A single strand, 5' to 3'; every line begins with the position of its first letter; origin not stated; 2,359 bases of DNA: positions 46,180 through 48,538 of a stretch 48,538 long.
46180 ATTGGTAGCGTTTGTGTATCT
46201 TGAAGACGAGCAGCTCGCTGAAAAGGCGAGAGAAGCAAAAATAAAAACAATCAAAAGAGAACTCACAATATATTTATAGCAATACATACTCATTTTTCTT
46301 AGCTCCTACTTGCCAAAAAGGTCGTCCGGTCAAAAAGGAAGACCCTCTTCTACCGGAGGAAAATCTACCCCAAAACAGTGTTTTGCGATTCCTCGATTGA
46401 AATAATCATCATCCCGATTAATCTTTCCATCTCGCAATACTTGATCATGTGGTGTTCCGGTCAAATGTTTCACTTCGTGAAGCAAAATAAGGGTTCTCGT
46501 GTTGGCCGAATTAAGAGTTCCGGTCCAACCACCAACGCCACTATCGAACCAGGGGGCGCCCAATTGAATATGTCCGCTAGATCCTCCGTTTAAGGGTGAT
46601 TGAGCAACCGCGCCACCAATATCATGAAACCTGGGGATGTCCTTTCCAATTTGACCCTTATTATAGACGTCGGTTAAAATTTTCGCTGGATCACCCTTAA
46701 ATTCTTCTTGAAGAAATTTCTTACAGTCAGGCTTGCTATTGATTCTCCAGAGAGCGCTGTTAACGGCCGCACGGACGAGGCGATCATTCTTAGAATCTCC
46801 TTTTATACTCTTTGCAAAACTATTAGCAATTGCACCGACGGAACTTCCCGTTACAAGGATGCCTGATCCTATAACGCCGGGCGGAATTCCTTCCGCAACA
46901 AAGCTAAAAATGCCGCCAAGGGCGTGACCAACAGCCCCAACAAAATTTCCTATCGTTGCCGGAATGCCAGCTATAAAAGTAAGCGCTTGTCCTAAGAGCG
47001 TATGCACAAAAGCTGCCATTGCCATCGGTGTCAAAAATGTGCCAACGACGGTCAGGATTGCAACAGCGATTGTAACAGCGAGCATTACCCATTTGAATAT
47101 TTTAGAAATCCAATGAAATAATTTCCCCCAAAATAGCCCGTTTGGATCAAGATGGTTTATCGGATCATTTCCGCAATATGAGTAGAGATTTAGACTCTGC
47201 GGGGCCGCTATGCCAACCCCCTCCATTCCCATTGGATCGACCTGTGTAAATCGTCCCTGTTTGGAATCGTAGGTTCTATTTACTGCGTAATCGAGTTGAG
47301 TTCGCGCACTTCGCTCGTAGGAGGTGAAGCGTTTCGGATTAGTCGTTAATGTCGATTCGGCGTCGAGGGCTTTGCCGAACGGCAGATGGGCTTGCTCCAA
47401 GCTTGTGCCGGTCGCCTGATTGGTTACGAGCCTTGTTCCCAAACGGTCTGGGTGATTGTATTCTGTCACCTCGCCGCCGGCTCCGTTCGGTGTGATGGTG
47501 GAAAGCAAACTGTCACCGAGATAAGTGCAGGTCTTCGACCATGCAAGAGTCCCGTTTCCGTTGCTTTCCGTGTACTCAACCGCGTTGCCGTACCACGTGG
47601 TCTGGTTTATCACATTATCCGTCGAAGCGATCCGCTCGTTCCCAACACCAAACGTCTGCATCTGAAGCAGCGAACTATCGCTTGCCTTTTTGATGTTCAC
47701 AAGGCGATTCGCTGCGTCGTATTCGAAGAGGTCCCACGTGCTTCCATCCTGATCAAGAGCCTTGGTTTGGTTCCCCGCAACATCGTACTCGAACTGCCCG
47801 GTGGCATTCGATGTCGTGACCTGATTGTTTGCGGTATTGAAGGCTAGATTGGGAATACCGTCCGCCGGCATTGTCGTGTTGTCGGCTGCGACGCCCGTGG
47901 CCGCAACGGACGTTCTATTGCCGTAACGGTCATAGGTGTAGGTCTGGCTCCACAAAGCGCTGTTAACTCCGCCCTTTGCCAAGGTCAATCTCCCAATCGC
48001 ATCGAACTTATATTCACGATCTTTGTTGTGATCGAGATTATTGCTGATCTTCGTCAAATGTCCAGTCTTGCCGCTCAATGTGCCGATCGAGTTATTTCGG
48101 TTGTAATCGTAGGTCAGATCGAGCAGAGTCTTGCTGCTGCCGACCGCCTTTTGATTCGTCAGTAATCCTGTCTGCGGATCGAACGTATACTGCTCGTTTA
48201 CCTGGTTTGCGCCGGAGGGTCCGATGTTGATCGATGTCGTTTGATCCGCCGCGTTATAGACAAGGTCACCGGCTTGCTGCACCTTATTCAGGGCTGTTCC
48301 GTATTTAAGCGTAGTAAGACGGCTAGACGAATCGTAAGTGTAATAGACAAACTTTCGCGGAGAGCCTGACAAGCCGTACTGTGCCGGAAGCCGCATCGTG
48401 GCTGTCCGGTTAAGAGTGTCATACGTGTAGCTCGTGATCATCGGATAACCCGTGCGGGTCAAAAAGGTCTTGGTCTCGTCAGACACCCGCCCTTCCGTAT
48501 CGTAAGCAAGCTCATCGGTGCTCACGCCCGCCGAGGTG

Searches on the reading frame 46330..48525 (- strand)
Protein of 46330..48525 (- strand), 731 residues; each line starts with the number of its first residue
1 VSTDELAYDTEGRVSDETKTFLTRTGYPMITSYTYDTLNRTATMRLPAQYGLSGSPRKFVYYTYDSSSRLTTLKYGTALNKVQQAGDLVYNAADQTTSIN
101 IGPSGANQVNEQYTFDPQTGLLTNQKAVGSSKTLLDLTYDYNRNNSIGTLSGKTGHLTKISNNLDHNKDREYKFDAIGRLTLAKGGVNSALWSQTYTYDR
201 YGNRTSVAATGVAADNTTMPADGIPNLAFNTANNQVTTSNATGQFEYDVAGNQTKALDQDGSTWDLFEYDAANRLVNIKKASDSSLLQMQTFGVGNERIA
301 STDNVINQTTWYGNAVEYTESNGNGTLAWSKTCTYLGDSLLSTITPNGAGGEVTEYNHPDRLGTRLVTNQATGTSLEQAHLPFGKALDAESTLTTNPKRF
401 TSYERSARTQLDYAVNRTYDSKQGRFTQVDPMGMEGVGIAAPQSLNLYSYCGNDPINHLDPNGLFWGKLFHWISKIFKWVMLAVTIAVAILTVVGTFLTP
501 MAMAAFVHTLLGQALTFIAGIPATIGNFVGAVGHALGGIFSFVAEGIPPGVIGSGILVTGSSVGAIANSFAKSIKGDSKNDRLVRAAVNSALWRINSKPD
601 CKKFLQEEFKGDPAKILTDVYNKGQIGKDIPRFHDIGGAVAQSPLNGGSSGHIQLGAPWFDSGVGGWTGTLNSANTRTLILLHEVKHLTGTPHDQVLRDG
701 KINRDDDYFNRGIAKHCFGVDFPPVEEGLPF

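Call 114: search_solved_structures(query=window:46330-48525:-, max_evalue=0.001)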
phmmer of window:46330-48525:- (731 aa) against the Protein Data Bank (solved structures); distinct sequences matched with E-value up to 0.001: 4.
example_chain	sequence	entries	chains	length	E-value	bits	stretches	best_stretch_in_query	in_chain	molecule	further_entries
7q97_A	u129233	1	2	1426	9.4e-11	44.2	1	244-464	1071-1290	Rhs family protein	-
8h8a_A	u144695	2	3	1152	8.9e-10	41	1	168-463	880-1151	Putative Rhs-family protein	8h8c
8h8b_A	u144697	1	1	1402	4.7e-09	38.6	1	168-464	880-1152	Putative Rhs-family protein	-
8uy4_A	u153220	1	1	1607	0.00054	21.9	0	385-464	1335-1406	Tse15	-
